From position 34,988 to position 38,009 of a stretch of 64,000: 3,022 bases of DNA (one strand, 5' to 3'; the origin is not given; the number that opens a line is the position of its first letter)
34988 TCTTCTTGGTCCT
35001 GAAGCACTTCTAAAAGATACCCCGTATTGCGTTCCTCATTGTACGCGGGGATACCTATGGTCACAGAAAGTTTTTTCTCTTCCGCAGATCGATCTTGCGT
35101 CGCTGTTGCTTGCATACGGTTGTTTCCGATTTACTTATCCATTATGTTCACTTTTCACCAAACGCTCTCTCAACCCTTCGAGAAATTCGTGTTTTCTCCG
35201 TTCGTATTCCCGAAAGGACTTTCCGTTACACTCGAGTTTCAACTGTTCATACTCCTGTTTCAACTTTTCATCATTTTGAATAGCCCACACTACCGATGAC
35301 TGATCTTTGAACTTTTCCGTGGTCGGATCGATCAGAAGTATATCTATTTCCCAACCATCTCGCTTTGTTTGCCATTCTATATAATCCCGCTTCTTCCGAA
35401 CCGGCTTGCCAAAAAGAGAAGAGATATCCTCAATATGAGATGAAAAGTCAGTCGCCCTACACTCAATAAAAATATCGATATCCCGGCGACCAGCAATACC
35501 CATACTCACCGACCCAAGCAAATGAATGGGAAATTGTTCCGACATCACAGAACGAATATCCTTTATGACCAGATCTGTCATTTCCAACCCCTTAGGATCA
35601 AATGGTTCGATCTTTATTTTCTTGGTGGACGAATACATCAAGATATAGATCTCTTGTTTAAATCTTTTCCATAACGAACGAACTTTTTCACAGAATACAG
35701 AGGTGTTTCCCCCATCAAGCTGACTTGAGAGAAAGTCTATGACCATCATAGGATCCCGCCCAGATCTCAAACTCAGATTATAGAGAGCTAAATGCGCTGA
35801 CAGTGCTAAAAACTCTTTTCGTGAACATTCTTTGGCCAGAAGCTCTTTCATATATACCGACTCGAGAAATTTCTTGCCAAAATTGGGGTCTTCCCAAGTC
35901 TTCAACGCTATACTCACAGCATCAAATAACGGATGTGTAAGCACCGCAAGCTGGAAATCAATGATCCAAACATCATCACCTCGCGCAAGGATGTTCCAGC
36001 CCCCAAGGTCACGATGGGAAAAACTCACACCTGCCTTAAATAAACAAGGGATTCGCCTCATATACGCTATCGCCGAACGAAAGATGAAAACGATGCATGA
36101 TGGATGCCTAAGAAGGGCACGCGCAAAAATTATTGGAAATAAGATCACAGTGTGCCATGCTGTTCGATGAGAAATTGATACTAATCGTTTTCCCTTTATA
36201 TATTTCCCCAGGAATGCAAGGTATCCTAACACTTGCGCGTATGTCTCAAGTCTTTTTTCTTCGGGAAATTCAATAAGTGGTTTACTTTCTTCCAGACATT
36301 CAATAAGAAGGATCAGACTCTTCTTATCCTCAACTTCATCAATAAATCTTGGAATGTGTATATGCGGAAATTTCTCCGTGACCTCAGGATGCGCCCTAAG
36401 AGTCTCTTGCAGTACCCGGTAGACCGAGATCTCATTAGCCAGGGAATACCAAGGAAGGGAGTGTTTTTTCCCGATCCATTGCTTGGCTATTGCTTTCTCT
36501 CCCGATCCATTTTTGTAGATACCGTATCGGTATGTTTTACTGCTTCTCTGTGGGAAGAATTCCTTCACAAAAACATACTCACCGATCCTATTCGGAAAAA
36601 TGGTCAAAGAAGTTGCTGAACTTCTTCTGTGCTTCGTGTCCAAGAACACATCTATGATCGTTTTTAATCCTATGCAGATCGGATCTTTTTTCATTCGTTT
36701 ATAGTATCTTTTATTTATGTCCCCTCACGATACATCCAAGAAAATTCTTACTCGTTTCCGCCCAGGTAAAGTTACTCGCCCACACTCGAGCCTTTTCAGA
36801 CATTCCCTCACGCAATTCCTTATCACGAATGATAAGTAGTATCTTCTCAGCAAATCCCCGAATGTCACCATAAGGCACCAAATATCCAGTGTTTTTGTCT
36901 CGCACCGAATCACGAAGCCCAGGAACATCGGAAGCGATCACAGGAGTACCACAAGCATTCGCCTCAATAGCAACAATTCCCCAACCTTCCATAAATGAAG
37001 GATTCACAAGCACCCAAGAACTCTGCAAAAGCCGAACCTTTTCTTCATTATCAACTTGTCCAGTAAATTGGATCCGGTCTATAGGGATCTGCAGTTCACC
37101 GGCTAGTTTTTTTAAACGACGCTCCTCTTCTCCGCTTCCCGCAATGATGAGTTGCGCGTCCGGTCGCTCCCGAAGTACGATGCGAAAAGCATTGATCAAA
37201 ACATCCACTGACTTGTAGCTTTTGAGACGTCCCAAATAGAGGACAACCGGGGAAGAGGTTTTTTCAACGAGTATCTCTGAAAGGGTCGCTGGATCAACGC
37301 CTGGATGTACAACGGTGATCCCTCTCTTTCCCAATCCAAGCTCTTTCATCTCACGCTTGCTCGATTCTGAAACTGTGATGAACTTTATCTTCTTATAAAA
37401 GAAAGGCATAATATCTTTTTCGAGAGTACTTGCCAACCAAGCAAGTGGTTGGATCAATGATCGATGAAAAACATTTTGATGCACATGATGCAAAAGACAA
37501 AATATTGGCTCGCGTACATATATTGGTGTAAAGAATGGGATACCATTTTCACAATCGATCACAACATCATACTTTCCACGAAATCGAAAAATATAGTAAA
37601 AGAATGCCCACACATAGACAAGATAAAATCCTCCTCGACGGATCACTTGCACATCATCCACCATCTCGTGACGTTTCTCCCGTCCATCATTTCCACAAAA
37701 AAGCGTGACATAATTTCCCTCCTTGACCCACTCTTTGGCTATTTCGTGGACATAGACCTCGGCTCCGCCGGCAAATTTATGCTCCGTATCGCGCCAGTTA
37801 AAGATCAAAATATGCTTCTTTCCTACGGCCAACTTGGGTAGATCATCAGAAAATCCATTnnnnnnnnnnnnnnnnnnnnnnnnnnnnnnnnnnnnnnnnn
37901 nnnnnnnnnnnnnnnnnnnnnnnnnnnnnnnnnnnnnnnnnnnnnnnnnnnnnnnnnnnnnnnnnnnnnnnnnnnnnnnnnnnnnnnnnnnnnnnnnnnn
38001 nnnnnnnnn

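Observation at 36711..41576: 1621-aa single-polypeptide glycan factory: GT2 + processive GT2 synthase + 12-TM transporter-like module + GT4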

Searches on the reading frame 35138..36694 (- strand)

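Call 7: search_protein_families(library=pfam, proteins=[window:35138-36694:-], max_evalue=0.001)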
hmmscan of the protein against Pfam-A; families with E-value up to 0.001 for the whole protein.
window:35138-36694:- (519 aa): 2 families
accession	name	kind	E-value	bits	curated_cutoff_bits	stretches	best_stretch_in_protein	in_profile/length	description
PF04229.20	GrpB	-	2.4e-06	28.2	25.5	1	360-508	2-156/159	GrpB protein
PF01636.29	APH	-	3.5e-06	27.4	23.2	1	224-276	169-225/239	Phosphotransferase enzyme family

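Call 14: search_protein_families(library=ncbifam, proteins=[window:35138-36694:-], max_evalue=0.01)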
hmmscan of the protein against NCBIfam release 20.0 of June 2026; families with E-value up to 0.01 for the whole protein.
window:35138-36694:- (519 aa): 1 family
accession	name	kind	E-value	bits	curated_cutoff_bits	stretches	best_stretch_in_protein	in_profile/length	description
TIGR02906.1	spore_CotS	subfamily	0.0015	17.6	172.7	1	223-268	188-234/314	CotS family spore coat protein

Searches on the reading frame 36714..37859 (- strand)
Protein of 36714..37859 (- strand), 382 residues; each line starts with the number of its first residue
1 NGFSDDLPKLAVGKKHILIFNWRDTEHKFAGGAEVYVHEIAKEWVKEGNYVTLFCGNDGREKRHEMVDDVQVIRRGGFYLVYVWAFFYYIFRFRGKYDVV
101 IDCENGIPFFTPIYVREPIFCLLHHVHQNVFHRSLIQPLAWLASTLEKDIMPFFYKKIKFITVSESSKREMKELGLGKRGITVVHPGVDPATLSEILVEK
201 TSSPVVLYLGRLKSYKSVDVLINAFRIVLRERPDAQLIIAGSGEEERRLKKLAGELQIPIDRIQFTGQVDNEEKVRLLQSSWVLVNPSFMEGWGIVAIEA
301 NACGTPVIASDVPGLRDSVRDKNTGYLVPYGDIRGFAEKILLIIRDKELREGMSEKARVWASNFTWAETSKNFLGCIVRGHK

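Call 14: search_protein_families(library=ncbifam, proteins=[window:36714-37859:-], max_evalue=0.01)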
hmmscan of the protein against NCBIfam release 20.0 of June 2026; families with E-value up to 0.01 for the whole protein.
window:36714-37859:- (382 aa): 48 families (the best 25 are shown)
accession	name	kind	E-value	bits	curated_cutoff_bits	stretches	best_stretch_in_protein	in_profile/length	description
TIGR03449.1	mycothiol_MshA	equivalog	1.6e-36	126.1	462.5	1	181-373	190-396/406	D-inositol-3-phosphate glycosyltransferase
TIGR03999.1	thiol_BshA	equivalog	4.8e-27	94.8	273.7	1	194-367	190-360/375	N-acetyl-alpha-D-glucosaminyl L-malate synthase BshA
NF041010.1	glycosy_Agl16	equivalog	7.6e-25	87.5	575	1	31-373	15-344/352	glycosylation protein Agl16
TIGR04157.1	glyco_rSAM_CFB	subfamily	1.4e-24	86.9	400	1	202-358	226-386/406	TIGR04157 family glycosyltransferase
NF041876.1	EPS_EpsE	equivalog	8.4e-24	84.5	400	1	181-359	188-374/389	exopolysaccharide biosynthesis GT4 family glycosyltransferase EpsE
TIGR04047.1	MSMEG_0565_glyc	hypoth_equivalog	2.7e-23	82.6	259.85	1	199-373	189-367/373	MSMEG_0565 family glycosyltransferase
TIGR03088.1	stp2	hypoth_equivalog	1.7e-21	76.7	409.05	1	133-373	130-366/374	TIGR03088 family PEP-CTERM/XrtA system glycosyltransferase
NF046085.1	XrtY_assoc_Gly1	equivalog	1.8e-21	76.5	400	1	154-359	158-362/387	XrtY-associated glycosyltransferase XYAG1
TIGR04063.1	stp3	hypoth_equivalog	3.5e-21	75.6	442.05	1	164-372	165-387/397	TIGR04063 family PEP-CTERM/XrtA system glycosyltransferase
TIGR02149.1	glgA_Coryne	subfamily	5.9e-20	71.8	302.4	1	200-371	201-381/391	glycogen synthase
NF038295.1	EPS_HpsP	equivalog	3.1e-19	69.3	550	1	196-372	200-379/388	hormogonium polysaccharide biosynthesis glycosyltransferase HpsP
NF007396.0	PRK09922.1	equivalog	4.3e-19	68.6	385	1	160-348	139-328/361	lipopolysaccharide 1,6-galactosyltransferase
NF038229.1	Glyco4_Geo_Pelo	equivalog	1.2e-17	64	400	1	183-359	137-314/338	GPMC system family 4 glycosyltransferase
NF050056.1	ProtGlycPglH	equivalog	3.1e-17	62.7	600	1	198-377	174-350/354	GalNAc-alpha-(1->4)-GalNAc-alpha-(1->3)-diNAcBac-PP-undecaprenol alpha-1,4-N-acetyl-D-galactosaminyltransferase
TIGR04348.1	TIGR04348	equivalog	9.1e-17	61.1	300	1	205-370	139-301/310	selenoneine biosynthesis selenosugar synthase SenB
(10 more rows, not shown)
